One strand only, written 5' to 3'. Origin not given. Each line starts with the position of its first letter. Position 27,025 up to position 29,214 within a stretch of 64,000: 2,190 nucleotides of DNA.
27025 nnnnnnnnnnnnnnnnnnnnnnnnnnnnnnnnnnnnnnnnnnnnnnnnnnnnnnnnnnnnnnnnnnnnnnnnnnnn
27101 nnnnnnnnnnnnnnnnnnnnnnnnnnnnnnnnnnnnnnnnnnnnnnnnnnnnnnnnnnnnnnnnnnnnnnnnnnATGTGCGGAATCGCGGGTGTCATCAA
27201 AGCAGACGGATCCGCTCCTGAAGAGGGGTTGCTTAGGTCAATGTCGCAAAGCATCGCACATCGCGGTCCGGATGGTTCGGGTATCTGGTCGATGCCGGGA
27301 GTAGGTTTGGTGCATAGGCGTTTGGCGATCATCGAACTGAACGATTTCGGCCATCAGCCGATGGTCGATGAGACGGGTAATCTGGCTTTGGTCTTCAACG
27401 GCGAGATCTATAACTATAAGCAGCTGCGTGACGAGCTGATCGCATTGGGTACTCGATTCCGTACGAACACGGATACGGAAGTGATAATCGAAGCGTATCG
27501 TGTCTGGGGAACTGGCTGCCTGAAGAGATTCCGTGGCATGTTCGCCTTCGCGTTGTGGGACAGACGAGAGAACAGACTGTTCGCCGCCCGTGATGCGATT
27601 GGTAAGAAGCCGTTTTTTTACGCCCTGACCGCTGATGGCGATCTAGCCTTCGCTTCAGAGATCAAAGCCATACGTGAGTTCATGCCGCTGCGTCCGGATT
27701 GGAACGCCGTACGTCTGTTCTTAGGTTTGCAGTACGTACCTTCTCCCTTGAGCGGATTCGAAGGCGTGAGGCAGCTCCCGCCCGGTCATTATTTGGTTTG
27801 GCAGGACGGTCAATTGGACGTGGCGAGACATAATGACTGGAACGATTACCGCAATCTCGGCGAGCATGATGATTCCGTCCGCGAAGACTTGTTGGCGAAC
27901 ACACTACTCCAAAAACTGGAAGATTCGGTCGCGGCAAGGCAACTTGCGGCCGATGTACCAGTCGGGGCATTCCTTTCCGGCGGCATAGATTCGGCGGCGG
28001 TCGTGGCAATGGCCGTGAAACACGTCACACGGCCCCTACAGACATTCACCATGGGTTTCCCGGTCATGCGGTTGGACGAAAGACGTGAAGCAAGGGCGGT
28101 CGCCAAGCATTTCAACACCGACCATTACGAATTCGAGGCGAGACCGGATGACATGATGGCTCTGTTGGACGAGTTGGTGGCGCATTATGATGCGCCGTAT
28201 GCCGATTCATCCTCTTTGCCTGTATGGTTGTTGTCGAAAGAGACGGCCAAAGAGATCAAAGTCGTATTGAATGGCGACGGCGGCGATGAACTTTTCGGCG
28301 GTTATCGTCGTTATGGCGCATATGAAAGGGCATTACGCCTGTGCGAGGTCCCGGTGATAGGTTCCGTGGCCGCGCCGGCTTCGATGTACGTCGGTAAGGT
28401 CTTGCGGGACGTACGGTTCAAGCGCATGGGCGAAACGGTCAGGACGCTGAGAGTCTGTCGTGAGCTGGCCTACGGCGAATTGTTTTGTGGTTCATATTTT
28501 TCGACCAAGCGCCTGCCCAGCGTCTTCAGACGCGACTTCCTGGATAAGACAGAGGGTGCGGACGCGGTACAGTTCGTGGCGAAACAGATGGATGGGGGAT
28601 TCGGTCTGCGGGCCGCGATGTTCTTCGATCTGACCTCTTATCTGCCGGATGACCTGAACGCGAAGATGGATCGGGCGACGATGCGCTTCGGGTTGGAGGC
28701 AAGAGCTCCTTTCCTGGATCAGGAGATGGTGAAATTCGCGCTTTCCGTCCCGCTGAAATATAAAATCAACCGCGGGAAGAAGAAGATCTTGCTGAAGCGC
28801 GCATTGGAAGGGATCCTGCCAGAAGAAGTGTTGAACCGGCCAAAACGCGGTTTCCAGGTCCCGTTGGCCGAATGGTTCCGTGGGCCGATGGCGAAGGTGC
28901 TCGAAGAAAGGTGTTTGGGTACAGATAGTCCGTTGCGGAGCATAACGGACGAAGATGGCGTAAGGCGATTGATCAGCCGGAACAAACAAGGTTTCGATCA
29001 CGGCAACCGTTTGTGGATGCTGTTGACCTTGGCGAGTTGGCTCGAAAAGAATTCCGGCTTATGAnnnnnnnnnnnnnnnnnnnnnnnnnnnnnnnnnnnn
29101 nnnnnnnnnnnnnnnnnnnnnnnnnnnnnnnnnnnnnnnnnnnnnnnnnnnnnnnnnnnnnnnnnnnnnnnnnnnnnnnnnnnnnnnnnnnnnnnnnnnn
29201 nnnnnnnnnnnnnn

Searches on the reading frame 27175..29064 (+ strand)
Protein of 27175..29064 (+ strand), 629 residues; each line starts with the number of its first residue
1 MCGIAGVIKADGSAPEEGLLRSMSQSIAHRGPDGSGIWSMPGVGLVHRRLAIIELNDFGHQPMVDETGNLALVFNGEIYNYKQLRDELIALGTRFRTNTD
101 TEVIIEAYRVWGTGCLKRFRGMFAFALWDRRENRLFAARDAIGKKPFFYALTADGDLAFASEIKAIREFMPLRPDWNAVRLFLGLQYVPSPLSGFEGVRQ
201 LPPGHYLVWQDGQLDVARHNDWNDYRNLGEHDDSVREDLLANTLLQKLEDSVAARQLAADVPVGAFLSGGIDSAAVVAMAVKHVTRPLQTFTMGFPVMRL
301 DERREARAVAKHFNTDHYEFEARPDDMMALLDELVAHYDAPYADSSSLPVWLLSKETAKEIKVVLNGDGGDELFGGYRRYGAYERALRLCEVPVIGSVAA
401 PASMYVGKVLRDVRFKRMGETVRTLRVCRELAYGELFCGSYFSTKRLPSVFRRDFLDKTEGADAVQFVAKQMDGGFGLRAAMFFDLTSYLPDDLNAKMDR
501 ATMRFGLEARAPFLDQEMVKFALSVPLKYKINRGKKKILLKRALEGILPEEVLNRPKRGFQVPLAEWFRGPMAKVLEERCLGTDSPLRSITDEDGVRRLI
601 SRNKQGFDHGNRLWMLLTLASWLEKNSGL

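Call 7: search_protein_families(library=pfam, proteins=[window:27175-29064:+])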
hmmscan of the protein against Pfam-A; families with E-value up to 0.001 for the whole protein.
window:27175-29064:+ (629 aa): 4 families
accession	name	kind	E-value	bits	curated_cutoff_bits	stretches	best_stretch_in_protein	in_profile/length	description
PF00733.27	Asn_synthase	-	2.2e-95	320.7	21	1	244-624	2-354/354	Asparagine synthase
PF13537.11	GATase_7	-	5.1e-46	156.1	25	1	47-167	1-122/123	Glutamine amidotransferase domain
PF13522.11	GATase_6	-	6.1e-45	152.9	27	1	32-162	1-130/130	Glutamine amidotransferase domain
PF12481.13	DUF3700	-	3.7e-10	40.1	27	1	69-167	76-177/228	Aluminium induced protein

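Call 59: search_protein_families(library=ncbifam, proteins=[window:27175-29064:+], max_evalue=0.00001)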
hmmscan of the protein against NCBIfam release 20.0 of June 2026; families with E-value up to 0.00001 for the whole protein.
window:27175-29064:+ (629 aa): 9 families
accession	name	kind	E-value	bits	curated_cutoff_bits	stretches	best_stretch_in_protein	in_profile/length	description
TIGR03108.1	eps_aminotran_1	hypoth_equivalog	1.1e-160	536.3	816.9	1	1-625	1-627/628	XrtA/PEP-CTERM system amidotransferase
TIGR01536.1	asn_synth_AEB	equivalog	3.9e-142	474.9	267.1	1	2-560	1-517/517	asparagine synthase (glutamine-hydrolyzing)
TIGR03104.1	trio_amidotrans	equivalog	5.2e-122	408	570.1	2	1-383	1-386/589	N-acetylglutaminylglutamine amidotransferase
NF006949.0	PRK09431.1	equivalog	1.2e-96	324.5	499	3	1-168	1-167/554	asparagine synthase B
NF033535.1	lass_lactam_cya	exception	4.1e-78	263.6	525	2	1-373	1-375/668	lasso peptide isopeptide bond-forming cyclase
NF033561.1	macrolact_Ik_Al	subfamily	9e-19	67.5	300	1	135-375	93-332/561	albusnodin/ikarugamycin family macrolactam cyclase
NF001484.0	PRK00331.1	subfamily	8.6e-12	44.2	381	1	61-167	86-199/601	isomerizing glutamine--fructose-6-phosphate transaminase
TIGR01135.1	glmS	equivalog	2.2e-11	43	418.05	1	57-166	81-197/607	glutamine--fructose-6-phosphate transaminase (isomerizing)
TIGR01134.1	purF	equivalog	1.7e-10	40.9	350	1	60-167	84-200/432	amidophosphoribosyltransferase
